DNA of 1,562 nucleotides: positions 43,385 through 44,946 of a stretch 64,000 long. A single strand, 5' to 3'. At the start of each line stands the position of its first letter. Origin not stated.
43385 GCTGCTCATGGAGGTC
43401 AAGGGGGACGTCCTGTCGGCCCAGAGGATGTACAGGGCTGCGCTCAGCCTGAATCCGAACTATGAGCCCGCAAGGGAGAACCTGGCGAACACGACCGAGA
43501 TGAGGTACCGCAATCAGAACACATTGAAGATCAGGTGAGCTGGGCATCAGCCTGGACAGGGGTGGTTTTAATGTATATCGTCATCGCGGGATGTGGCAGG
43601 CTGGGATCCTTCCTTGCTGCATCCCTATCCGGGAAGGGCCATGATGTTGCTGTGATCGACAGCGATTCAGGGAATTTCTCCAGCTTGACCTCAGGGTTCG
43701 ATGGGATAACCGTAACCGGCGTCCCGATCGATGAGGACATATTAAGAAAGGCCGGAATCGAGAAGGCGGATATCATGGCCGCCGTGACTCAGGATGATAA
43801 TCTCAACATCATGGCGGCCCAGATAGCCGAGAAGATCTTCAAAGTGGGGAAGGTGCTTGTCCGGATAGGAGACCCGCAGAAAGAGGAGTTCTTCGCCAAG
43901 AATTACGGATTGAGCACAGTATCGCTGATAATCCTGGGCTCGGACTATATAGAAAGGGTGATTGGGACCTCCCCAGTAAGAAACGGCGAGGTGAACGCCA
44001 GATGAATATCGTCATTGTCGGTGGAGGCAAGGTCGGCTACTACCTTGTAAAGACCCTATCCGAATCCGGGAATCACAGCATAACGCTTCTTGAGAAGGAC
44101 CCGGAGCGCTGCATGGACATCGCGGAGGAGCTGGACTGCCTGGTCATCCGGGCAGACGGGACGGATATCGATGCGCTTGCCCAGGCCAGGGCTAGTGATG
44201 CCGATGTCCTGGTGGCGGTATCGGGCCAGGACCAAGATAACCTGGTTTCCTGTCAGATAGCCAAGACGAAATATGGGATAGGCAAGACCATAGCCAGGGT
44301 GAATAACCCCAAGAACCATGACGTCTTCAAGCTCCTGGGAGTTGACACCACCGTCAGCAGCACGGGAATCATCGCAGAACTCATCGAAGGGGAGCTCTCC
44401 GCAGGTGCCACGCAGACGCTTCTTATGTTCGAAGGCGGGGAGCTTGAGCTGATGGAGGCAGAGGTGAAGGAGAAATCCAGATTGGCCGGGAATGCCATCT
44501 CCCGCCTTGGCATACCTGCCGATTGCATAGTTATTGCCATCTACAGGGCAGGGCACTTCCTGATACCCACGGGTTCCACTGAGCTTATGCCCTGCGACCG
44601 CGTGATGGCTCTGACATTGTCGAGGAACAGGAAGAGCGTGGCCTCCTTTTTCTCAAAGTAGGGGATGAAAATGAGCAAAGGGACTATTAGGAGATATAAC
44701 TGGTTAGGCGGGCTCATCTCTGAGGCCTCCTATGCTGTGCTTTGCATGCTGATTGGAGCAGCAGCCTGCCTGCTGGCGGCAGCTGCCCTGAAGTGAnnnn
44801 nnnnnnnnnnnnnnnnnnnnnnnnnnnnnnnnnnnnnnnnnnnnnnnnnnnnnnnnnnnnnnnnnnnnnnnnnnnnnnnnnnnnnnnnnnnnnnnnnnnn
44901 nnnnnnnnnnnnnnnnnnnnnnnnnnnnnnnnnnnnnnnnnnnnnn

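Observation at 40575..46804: Two-component system chained by overlaps to Trk K+ uptake genes, with a 41-aa TM micro-ORF between trkA and trkH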

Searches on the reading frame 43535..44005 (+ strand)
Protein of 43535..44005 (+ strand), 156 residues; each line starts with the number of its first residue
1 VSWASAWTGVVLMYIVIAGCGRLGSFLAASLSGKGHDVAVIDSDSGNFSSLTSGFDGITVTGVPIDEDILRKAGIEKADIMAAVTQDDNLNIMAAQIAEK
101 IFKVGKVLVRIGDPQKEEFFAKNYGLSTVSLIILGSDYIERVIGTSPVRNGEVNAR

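Call 3: search_protein_families(library=pfam, proteins=[window:43535-44005:+], max_evalue=0.01)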
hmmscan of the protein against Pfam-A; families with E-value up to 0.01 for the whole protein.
window:43535-44005:+ (156 aa): 4 families
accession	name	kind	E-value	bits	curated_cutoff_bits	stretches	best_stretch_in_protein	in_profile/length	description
PF02254.24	TrkA_N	-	2.2e-22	80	23.8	1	15-126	1-110/116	TrkA-N domain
PF02558.23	ApbA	-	0.00012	22.2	22.2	1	15-64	1-47/150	Ketopantoate reductase PanE/ApbA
PF03721.20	UDPG_MGDP_dh_N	-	0.0013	18.7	27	1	13-54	1-42/187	UDP-glucose/GDP-mannose dehydrogenase family, NAD binding domain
PF13241.12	NAD_binding_7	-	0.0019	19.2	22.1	1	15-113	10-93/104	Putative NAD(P)-binding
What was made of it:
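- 43571..44005 (+): TrkA-N-only RCK subunit, 144 aa, the counterpart of Thermotoga TM1088A. It starts at ATG 43571, not GTG 43535. Pfam TrkA_N (call 3).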

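Call 24: search_protein_families(library=ncbifam, proteins=[window:43571-44005:+], max_evalue=0.001)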
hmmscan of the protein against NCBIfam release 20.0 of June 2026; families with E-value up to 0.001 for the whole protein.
window:43571-44005:+ (144 aa): 20 families
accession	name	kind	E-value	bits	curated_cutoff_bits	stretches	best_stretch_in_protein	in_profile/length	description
NF007039.0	PRK09496.3-2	equivalog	5e-24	84.9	293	1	1-103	1-102/446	Trk system potassium transporter TrkA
NF007032.0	PRK09496.1-4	equivalog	8.8e-23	81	309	1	1-103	1-103/457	Trk system potassium transporter TrkA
NF007031.0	PRK09496.1-2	equivalog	3.4e-22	79.1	289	1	1-102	1-102/458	Trk system potassium transporter TrkA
NF007030.0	PRK09496.1-1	equivalog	2.1e-20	72.8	371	1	1-103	1-103/458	Trk system potassium transporter TrkA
NF007041.0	PRK09496.3-4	equivalog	1.5e-18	66.8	386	1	1-114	1-116/450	Trk system potassium transporter TrkA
NF007033.0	PRK09496.1-5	equivalog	4.3e-17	62.3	338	1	1-121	1-120/449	Trk system potassium transporter TrkA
NF007034.0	PRK09496.2-1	subfamily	5e-17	61.9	344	1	1-89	1-88/445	Trk system potassium transporter TrkA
NF007038.0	PRK09496.2-6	equivalog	1.6e-15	56.8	374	1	1-102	1-101/445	Trk system potassium transporter TrkA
NF007043.0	PRK09496.3-6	equivalog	1.8e-15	56.7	384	1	1-88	1-86/445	Trk system potassium transporter TrkA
NF007042.0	PRK09496.3-5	equivalog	1.4e-13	50.4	467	1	1-91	1-91/466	Trk system potassium transporter TrkA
NF007037.0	PRK09496.2-4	equivalog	1.3e-12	47.3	445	1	1-108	1-107/454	Trk system potassium transporter TrkA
NF007035.0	PRK09496.2-2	equivalog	4.5e-12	45.5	521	1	1-106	1-105/455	Trk system potassium transporter TrkA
NF007040.0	PRK09496.3-3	equivalog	1.1e-10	40.7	455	1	3-102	6-104/462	Trk system potassium transporter TrkA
NF007036.0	PRK09496.2-3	subfamily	1.6e-08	33.7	407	1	1-92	1-89/448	Trk system potassium transporter TrkA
NF002924.0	PRK03562.1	equivalog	1.4e-06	27.1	752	1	3-101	405-502/623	glutathione-regulated potassium-efflux system protein KefC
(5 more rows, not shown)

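Call 52: search_solved_structures(query=window:43571-44005:+, max_evalue=0.00001)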
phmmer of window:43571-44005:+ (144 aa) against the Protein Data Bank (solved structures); distinct sequences matched with E-value up to 0.00001: 6.
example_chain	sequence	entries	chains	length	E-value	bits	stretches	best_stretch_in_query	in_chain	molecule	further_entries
3l4b_A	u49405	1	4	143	3.1e-24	88.9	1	2-132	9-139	TrkA K+ Channel protein TM1088A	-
2g1u_A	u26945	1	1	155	4.1e-24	88.6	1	2-132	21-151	hypothetical protein tm1088a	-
4g65_A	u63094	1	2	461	2.3e-23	86.1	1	1-130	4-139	Trk system potassium uptake protein trkA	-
4j9u_E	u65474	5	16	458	3.3e-23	85.6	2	1-130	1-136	Potassium uptake protein TrkA | Potassium transporter peripheral membrane component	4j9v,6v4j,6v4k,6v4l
1lss_A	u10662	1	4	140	1.2e-18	70.9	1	1-132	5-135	Trk system potassium uptake protein trkA homolog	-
3l4b_C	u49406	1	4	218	4.2e-09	40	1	2-130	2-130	TrkA K+ Channel protein TM1088B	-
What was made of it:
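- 43571..44005 (+): PDB 3L4B_A and 2G1U, E 3e-24 (call 52).
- On Two-subunit Trk system (TM1088A/B type): 144 aa; Pfam TrkA_N only (call 3); 3L4B_A E 3e-24 (call 52).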

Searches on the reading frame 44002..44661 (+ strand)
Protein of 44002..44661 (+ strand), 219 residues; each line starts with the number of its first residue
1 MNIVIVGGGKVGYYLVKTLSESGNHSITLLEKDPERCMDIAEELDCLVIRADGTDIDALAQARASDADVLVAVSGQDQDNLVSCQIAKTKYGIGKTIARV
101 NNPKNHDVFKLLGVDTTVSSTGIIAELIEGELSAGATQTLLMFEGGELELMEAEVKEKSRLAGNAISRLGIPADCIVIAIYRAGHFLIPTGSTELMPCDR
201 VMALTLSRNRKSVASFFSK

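Call 3: search_protein_families(library=pfam, proteins=[window:44002-44661:+], max_evalue=0.01)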
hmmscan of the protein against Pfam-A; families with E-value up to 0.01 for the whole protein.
window:44002-44661:+ (219 aa): 8 families
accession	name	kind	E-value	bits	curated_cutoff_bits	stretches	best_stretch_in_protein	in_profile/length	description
PF02254.24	TrkA_N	-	1.9e-29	102.8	23.8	1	3-119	1-115/116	TrkA-N domain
PF02080.26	TrkA_C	-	4.8e-13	49.2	27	1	150-217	1-70/71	TrkA-C domain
PF13460.12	NAD_binding_10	-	1.1e-06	29.1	27.2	1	8-82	3-77/184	NAD(P)H-binding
PF03435.24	Sacchrp_dh_NADP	-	1.1e-05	26.2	25.1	1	3-79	1-81/129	Saccharopine dehydrogenase NADP binding domain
PF03807.23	F420_oxidored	-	6.3e-05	23.9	21.6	1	3-78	2-72/94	NADP oxidoreductase coenzyme F420-dependent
PF01488.26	Shikimate_DH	-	0.00027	21.5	24.3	1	2-72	14-81/138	Shikimate / quinate 5-dehydrogenase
PF13241.12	NAD_binding_7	-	0.00068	20.6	22.1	1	2-105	9-97/104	Putative NAD(P)-binding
PF13450.12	NAD_binding_8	-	0.0086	16.8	21.9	0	5-41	1-36/68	NAD(P)-binding Rossmann-like domain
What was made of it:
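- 44002..44661 (+): TrkA subunit with N and C domains, 219 aa, the counterpart of TM1088B. Its start overlaps the previous stop by 4 nt. Pfam TrkA_N + TrkA_C (call 3).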

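Call 24: search_protein_families(library=ncbifam, proteins=[window:44002-44661:+], max_evalue=0.001)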
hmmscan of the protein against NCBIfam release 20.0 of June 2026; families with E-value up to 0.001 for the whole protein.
window:44002-44661:+ (219 aa): 21 families
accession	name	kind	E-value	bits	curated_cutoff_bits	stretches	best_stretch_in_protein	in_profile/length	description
NF007039.0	PRK09496.3-2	equivalog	2.2e-49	168.5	293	1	2-218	230-445/446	Trk system potassium transporter TrkA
NF007041.0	PRK09496.3-4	equivalog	6e-44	150.5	386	1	2-218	229-444/450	Trk system potassium transporter TrkA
NF007036.0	PRK09496.2-3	subfamily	1.1e-38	133.1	407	1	2-217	232-447/448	Trk system potassium transporter TrkA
NF007034.0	PRK09496.2-1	subfamily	6.6e-36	124.1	344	1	2-207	229-435/445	Trk system potassium transporter TrkA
NF007031.0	PRK09496.1-2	equivalog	1.1e-35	123.6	289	1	2-217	235-451/458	Trk system potassium transporter TrkA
NF007038.0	PRK09496.2-6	equivalog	3.8e-34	118.2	374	1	1-208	1-212/445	Trk system potassium transporter TrkA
NF007032.0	PRK09496.1-4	equivalog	1.1e-32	113.7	309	1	1-213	1-220/457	Trk system potassium transporter TrkA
NF007043.0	PRK09496.3-6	equivalog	2.9e-32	112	384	1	2-213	233-440/445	Trk system potassium transporter TrkA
NF007033.0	PRK09496.1-5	equivalog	9.1e-29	100.8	338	1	1-216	1-216/449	Trk system potassium transporter TrkA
NF007030.0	PRK09496.1-1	equivalog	3.8e-27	95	371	1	1-215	1-223/458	Trk system potassium transporter TrkA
NF007037.0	PRK09496.2-4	equivalog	1e-22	80.6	445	1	3-204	240-440/454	Trk system potassium transporter TrkA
NF007035.0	PRK09496.2-2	equivalog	1.3e-22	80.2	521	1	1-205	1-208/455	Trk system potassium transporter TrkA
NF007042.0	PRK09496.3-5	equivalog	3.8e-21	75.3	467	2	1-88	1-87/466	Trk system potassium transporter TrkA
NF007040.0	PRK09496.3-3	equivalog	2.7e-18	65.8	455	1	2-205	5-214/462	Trk system potassium transporter TrkA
NF003716.0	PRK05326.1-3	equivalog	1.8e-11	43.2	355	1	145-215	409-479/499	potassium/proton antiporter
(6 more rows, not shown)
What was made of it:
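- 44002..44661 (+): NCBIfam matches positions 230-445 of long TrkA (call 24).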

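Call 53: search_solved_structures(query=window:44002-44661:+, max_evalue=1e-8)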
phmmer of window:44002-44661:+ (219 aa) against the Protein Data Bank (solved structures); distinct sequences matched with E-value up to 1e-8: 5.
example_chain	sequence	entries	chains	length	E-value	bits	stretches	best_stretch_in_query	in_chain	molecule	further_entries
4g65_A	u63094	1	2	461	4.7e-37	131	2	1-215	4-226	Trk system potassium uptake protein trkA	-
4j9u_E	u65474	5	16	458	8.8e-36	126.9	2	1-215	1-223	Potassium uptake protein TrkA | Potassium transporter peripheral membrane component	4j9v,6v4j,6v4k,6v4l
3l4b_C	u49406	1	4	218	1.6e-31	112.9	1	1-212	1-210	TrkA K+ Channel protein TM1088B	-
1lss_A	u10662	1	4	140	4.1e-26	95.3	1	1-129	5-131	Trk system potassium uptake protein trkA homolog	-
4gvl_A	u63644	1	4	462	9.4e-09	38.6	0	4-197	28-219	TrkA domain protein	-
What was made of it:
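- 44002..44661 (+): PDB 3L4B_C, E 1.6e-31 (call 53).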

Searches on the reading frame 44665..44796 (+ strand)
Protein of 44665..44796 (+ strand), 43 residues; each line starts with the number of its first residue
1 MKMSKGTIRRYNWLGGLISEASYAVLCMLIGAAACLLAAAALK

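Call 3: search_protein_families(library=pfam, proteins=[window:44665-44796:+], max_evalue=0.01)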
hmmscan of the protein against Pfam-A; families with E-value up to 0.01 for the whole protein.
window:44665-44796:+ (43 aa): 0 families

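Call 24: search_protein_families(library=ncbifam, proteins=[window:44671-44796:+], max_evalue=0.001)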
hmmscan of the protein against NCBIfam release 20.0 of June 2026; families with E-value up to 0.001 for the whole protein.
window:44671-44796:+ (41 aa): 0 families

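Call 64: find_homologous_proteins(query=A4, max_evalue=10)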
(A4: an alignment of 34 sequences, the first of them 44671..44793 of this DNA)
Query A4 (34 sequences) (41 aa, profile of the alignment): 61 proteins with E <= 10 among 3384 candidates.
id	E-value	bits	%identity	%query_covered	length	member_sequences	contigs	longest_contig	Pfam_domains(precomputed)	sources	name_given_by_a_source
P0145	5.5e-15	73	-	-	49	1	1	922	-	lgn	-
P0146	7.0e-15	72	-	-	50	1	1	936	-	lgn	-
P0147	2.3e-14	71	-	-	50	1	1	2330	-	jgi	-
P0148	2.4e-14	71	-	-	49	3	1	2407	-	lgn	-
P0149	2.9e-14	70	-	-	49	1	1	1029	-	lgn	-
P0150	3.1e-14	70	-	-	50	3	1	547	-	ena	-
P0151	9.4e-14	69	-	-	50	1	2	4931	-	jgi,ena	-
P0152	1.1e-13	68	-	-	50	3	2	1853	-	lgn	-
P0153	1.6e-13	68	31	95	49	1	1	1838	-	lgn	-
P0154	3.3e-13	67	39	49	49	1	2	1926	-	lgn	-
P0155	6.0e-13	66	-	-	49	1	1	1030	-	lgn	-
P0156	8.9e-13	66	50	20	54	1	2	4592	-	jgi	-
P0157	1.4e-12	65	30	49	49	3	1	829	-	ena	-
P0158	1.4e-12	65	-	-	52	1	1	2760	-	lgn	-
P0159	2.5e-12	64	-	-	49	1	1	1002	-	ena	-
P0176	4.2e-9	54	-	-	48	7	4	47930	-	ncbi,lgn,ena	ncbi:MAG: hypothetical protein WBN35_13460 [Acidimicrobiia bacterium]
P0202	4.0e-2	31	-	-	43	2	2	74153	-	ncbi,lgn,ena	-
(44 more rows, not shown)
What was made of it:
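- On KdpF-type stabilising peptide: All 61 relatives are unnamed or 'hypothetical', apart from one JGI label of Sec61beta (call 64).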

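Call 65: find_encoding_contigs(protein=P0176, flank=7000, max_places=1)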
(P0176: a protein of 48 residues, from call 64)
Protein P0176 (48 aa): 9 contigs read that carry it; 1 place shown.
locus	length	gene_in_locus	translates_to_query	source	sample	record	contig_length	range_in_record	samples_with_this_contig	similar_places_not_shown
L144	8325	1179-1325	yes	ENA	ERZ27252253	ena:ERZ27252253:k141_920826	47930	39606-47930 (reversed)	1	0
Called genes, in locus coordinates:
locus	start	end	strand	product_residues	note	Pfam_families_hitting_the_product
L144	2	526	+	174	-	?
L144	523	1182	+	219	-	PF02254:TrkA_N, PF02080:TrkA_C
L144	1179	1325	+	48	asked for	-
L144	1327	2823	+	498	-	PF02386:TrkH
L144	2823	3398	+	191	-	-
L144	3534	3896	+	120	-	-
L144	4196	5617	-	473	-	PF00672:HAMP, PF00512:HisKA, PF02518:HATPase_c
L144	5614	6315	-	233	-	PF00072:Response_reg, PF00486:Trans_reg_C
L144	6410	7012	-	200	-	PF16316:DUF4956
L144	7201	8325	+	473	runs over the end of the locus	-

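Call 66: find_encoding_contigs(protein=P0202, flank=7000, max_places=1)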
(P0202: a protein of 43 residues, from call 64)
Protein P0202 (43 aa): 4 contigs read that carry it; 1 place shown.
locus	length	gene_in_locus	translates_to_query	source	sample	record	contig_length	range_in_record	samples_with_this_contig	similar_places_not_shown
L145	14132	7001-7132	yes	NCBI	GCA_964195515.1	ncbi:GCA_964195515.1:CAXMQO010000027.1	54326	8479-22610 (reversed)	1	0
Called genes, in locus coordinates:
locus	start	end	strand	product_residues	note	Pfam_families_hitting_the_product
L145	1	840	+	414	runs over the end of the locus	PF00815:Histidinol_dh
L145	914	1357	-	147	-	PF01575:MaoC_dehydratas, PF13452:FAS1_DH_region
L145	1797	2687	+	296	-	PF00892:EamA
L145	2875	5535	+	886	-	PF01571:GCV_T, PF00464:SHMT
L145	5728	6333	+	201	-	PF02254:TrkA_N, PF02080:TrkA_C (weak)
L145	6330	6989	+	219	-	PF02254:TrkA_N, PF02080:TrkA_C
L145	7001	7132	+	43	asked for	-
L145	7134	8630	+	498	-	PF02386:TrkH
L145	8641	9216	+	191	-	-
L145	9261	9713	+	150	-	-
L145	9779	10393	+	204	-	PF00440:TetR_N (weak)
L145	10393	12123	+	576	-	PF00664:ABC_membrane, PF00005:ABC_tran, PF02463:SMC_N (faint)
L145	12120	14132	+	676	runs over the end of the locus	PF00664:ABC_membrane, PF00005:ABC_tran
